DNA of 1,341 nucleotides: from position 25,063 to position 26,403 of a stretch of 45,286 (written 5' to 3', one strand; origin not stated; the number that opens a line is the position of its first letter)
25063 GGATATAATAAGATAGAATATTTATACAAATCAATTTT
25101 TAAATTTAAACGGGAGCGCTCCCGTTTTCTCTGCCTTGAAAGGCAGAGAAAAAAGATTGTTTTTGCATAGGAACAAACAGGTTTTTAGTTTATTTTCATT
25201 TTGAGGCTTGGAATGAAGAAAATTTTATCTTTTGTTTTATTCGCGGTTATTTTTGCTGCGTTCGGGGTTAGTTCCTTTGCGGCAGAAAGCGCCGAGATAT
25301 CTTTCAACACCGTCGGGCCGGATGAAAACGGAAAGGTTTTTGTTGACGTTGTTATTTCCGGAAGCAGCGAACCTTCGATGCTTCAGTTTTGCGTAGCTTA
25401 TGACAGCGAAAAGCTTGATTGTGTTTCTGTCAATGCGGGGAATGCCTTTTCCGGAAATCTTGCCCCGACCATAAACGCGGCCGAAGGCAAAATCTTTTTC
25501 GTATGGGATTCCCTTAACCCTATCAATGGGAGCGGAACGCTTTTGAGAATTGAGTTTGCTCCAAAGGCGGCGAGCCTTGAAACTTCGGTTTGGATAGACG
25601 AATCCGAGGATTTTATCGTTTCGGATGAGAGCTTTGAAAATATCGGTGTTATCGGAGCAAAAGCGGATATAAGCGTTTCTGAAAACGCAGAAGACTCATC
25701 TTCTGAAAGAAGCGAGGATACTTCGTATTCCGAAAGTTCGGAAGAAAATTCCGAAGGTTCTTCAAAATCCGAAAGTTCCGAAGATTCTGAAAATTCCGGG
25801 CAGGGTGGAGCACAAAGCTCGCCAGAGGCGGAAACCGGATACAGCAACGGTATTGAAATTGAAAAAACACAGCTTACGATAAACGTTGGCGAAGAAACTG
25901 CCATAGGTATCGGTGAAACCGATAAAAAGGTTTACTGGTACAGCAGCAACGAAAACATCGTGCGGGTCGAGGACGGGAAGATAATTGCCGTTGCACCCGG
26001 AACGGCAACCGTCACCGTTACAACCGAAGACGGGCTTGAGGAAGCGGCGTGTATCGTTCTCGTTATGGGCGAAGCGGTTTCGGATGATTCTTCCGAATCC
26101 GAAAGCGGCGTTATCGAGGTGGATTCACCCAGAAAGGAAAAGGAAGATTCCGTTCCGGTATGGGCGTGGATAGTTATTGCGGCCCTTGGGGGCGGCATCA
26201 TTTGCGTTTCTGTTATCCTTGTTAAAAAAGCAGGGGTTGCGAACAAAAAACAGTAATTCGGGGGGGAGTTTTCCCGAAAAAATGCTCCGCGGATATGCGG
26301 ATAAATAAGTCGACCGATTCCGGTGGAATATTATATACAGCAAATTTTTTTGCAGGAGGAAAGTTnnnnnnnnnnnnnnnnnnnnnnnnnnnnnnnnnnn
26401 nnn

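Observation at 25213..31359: Self-contained cohesin-dockerin cell-surface system with no carbohydrate-active enzymes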

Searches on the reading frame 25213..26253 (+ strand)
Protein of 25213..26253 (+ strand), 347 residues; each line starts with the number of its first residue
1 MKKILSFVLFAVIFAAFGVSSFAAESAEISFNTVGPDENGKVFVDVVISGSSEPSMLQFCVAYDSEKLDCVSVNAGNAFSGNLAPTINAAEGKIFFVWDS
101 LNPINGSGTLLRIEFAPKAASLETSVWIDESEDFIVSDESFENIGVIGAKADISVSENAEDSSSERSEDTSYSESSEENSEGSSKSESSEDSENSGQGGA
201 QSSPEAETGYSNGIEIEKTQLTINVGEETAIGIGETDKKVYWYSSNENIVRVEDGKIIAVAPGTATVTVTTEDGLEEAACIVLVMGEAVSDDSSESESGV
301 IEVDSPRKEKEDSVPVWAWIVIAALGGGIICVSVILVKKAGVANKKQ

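Call 3: search_protein_families(library=pfam, proteins=[window:25213-26253:+], max_evalue=1)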
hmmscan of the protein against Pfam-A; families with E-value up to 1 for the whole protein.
window:25213-26253:+ (347 aa): 4 families
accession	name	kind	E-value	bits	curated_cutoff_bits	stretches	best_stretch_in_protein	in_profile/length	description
PF00963.24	Cohesin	-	4.8e-08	33.7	24.1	1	39-142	13-126/139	Cohesin domain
PF02368.24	Big_2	-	2.1e-07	31.2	22.8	1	235-282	31-79/79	Bacterial Ig-like domain (group 2)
PF21461.3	HL_N-beta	-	0.0018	18.5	27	1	245-276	19-49/57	Hyaluronate lyase, N-terminal beta-sheet domain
PF02724.19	CDC45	-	0.0035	16.1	34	1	71-199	57-170/624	CDC45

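Call 4: search_protein_families(library=ncbifam, proteins=[window:25213-26253:+], max_evalue=1)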
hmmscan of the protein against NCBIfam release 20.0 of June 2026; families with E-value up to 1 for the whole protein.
window:25213-26253:+ (347 aa): 2 families
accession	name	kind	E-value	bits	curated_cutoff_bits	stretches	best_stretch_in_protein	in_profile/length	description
NF053514.2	JUQZ_fam_ocin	equivalog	4.2e-05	23.8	40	1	203-274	27-96/107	BLB8/JUQZ-1 family protein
NF053838.1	hit_Bd0108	equivalog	0.86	10.1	40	1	1-40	1-38/94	predatory lifecycle switch protein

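Call 10: search_solved_structures(query=window:25213-26253:+, max_evalue=1)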
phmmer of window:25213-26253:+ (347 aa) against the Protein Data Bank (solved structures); distinct sequences matched with E-value up to 1: 4.
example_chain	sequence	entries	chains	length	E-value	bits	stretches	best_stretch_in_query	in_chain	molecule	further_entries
7quz_AAA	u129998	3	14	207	0.00086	22.1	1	212-284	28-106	Beta-1,3-glucanase bglH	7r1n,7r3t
5nrk_A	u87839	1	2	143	0.19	14.4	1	28-81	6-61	Endoglucanase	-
9ymj_L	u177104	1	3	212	0.2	14.3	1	29-134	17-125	RQd20_wk56_28 light chain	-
5nrm_A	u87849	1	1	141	0.21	14.2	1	29-81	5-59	Endoglucanase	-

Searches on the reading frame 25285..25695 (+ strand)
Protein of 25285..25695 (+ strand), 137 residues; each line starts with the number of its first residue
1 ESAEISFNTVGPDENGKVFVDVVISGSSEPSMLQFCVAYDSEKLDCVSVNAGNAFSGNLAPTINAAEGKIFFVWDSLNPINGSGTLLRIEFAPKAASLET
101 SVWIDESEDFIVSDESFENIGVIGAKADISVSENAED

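Call 24: find_homologous_proteins(query=A1, max_evalue=0.001)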
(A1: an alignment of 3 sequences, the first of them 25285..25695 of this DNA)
Query A1 (3 sequences) (137 aa, profile of the alignment): 1 proteins with E <= 0.001 among 888 candidates.
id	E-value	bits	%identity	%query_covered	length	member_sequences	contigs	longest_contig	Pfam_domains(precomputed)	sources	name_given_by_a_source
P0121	3.5e-11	61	27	50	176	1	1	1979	PF00963.25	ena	-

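Call 32: search_protein_representatives(alignment_id=A1)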
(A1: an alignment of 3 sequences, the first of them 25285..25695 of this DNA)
Query: 3 sequences, 134 profile positions. Proteins with E-value up to 0.001 (for the whole library): 2263; up to 1e-10: 495; up to 1e-30: 12. The best 150 are listed.
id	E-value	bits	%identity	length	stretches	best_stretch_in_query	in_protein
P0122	2.8e-68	244.1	-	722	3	8-121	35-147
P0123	9.3e-52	190.6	-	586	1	2-134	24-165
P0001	2.3e-49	182.9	-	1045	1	3-132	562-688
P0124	2.5e-46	173.0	-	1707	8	13-131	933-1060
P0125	5.7e-44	165.5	-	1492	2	15-129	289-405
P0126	1.4e-43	164.2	-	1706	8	5-131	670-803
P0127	2.9e-40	153.4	-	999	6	12-130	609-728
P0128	6.0e-39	149.2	-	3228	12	9-121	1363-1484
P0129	1.2e-36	141.7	-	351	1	2-132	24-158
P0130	4.2e-32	127.0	-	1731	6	10-131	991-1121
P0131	6.6e-31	123.1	-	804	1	9-134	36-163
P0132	1.0e-30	122.5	-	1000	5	11-87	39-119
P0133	1.8e-30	121.7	-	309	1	2-131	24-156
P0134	5.8e-30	120.1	-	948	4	12-130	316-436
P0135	1.6e-29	118.7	-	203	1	2-131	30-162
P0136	1.6e-29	118.6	-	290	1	2-127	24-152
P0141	4.3e-29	117.3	-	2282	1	11-132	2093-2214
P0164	5.9e-24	100.6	-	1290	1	12-132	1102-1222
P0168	2.6e-23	98.6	-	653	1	8-131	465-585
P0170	4.9e-23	97.7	-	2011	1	11-132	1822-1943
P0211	4.5e-20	88.1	-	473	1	8-134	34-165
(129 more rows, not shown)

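Call 34: list_cluster_members(proteins=[P0122, P0131, P0133, P0136, P0141, P0164, P0170, P0168, P0124, P0211])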
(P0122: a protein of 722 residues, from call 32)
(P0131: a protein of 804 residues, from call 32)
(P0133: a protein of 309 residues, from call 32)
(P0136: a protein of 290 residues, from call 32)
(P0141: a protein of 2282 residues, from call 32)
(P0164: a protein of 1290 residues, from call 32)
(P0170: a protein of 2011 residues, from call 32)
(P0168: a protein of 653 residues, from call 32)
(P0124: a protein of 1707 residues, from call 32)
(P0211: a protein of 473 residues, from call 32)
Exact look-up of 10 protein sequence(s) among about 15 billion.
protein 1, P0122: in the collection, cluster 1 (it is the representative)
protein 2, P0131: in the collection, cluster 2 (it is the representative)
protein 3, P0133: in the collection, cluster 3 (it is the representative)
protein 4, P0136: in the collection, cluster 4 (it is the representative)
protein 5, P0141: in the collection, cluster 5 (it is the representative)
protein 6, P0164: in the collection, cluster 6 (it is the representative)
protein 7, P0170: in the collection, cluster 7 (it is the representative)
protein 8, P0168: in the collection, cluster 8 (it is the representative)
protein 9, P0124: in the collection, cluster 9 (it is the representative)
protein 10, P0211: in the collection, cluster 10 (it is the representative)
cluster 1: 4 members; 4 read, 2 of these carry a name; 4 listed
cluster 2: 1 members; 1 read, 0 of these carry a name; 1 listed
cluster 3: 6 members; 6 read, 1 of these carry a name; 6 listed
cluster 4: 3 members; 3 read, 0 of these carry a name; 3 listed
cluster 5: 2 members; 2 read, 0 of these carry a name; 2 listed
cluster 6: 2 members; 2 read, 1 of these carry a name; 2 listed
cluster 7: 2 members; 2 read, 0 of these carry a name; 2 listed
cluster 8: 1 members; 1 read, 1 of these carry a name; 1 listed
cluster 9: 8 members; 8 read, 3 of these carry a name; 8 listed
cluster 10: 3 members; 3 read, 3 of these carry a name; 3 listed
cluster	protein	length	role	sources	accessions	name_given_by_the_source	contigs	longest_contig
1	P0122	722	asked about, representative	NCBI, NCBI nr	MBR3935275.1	MAG: hypothetical protein IKJ57_01845, partial [Oscillospiraceae bacterium] | hypothetical protein [Oscillospiraceae bacterium]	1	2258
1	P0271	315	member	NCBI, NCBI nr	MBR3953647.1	MAG: hypothetical protein IKJ82_08620, partial [Oscillospiraceae bacterium] | hypothetical protein [Oscillospiraceae bacterium]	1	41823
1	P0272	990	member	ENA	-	-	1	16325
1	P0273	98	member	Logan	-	-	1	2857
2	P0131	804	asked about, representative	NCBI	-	-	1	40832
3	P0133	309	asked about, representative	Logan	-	-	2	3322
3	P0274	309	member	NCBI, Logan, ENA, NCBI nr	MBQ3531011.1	MAG: Ig-like domain-containing protein [Oscillospiraceae bacterium] | Ig-like domain-containing protein [Oscillospiraceae bacterium]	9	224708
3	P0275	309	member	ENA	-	-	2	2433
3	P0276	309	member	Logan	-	-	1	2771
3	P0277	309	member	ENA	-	-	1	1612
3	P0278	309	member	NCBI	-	-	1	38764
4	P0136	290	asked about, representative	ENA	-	-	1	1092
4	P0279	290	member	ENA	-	-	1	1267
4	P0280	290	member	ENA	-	-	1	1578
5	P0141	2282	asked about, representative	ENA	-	-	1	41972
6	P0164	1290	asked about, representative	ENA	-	-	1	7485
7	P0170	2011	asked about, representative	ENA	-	-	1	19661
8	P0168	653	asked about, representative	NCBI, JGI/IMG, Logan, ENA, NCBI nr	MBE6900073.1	MAG: hypothetical protein E7479_05340 [Ruminococcaceae bacterium] | hypothetical protein [Oscillospiraceae bacterium]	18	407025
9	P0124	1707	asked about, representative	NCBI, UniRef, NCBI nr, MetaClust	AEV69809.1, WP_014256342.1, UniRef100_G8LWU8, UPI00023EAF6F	cohesin domain-containing protein [Acetivibrio clariflavus] | Cellulose binding domain-containing protein n=1 Tax=Acetivibrio clariflavus (strain DSM ... | status=active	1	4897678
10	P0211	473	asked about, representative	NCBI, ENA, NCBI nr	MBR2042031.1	MAG: NPXTG-anchored protein [Oscillospiraceae bacterium] | NPXTG-anchored protein [Oscillospiraceae bacterium]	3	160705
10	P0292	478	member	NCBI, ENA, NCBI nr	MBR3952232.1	MAG: NPXTG-anchored protein [Oscillospiraceae bacterium] | NPXTG-anchored protein [Oscillospiraceae bacterium]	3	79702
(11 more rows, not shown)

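Call 66: search_protein_families(library=pfam, alignment_id=A5, max_evalue=0.0001)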
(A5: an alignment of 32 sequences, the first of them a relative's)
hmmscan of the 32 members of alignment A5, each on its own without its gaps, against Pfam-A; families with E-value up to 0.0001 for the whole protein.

A. member 1, P0272 (990 aa): 2 families
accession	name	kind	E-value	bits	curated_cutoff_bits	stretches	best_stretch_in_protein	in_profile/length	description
PF00963.24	Cohesin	-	2.8e-33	115.5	24.1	4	793-918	5-139/139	Cohesin domain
PF00404.24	Dockerin_1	-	1.1e-10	42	22.9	1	923-977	1-55/57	Dockerin type I domain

B. families by the number of members that match (of 32 scanned): 15 families
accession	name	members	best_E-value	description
PF00404.24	Dockerin_1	32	5.3e-16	Dockerin type I domain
PF00963.24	Cohesin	31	2.2e-78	Cohesin domain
PF13306.12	LRR_5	15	3.9e-222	BspA type Leucine rich repeat region (6 copies)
PF09479.16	Flg_new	5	2.8e-63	Listeria-Bacteroides repeat domain (List_Bact_rpt)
PF02368.24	Big_2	2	7.3e-11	Bacterial Ig-like domain (group 2)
PF13855.12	LRR_8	2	1.1e-06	Leucine rich repeat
PF01551.29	Peptidase_M23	1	8.4e-18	Peptidase family M23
PF01841.26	Transglut_core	1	5.1e-13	Transglutaminase-like superfamily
PF07523.18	Big_3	1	1.5e-11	Bacterial Ig-like domain (group 3)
PF04473.18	DUF553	1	1.6e-09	Transglutaminase-like domain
PF18998.6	Flg_new_2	1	1.7e-08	Divergent InlB B-repeat domain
PF00041.27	fn3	1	4.2e-08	Fibronectin type III domain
PF12799.13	LRR_4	1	7.6e-06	Leucine Rich repeats (2 copies)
PF23952.1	LRR_EndoS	1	8.5e-06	Endo-beta-N-acetylglucosaminidase EndoS LRR domain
PF15780.11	ASH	1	3.8e-05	Abnormal spindle-like microcephaly-assoc'd, ASPM-SPD-2-Hydin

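Call 84: search_solved_structures(query=A1, max_evalue=0.01)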
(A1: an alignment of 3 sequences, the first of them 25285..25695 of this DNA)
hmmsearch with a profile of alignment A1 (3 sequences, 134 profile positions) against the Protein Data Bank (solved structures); distinct sequences matched with E-value up to 0.01: 9.
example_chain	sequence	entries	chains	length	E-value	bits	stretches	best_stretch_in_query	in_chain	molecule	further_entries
6kgc_A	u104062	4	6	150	9.1e-06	28.8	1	2-130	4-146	Probably cellulosomal scaffolding protein, secreted cellulose-binding and cohesin domain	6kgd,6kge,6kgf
1g1k_A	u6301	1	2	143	9.8e-06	28.7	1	16-119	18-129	SCAFFOLDING PROTEIN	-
6kg8_A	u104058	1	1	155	9.9e-06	28.7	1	2-130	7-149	Probably cellulosomal scaffolding protein, secreted cellulose-binding and cohesin domain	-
2vn5_A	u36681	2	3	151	1.2e-05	28.4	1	16-119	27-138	SCAFFOLDING PROTEIN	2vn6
5nrm_A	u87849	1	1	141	1.6e-05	28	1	18-124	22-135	Endoglucanase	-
5nrk_A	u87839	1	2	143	1.6e-05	28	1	18-124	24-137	Endoglucanase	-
4ums_A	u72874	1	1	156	0.00022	24.3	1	11-96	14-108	CELLULOSOMAL ANCHORING SCAFFOLDIN B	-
3l8q_A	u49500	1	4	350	0.0065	19.6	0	11-49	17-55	Cellulosomal scaffoldin adaptor protein B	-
3ul4_A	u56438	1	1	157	0.0081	19.2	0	13-132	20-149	Cellulosome-anchoring protein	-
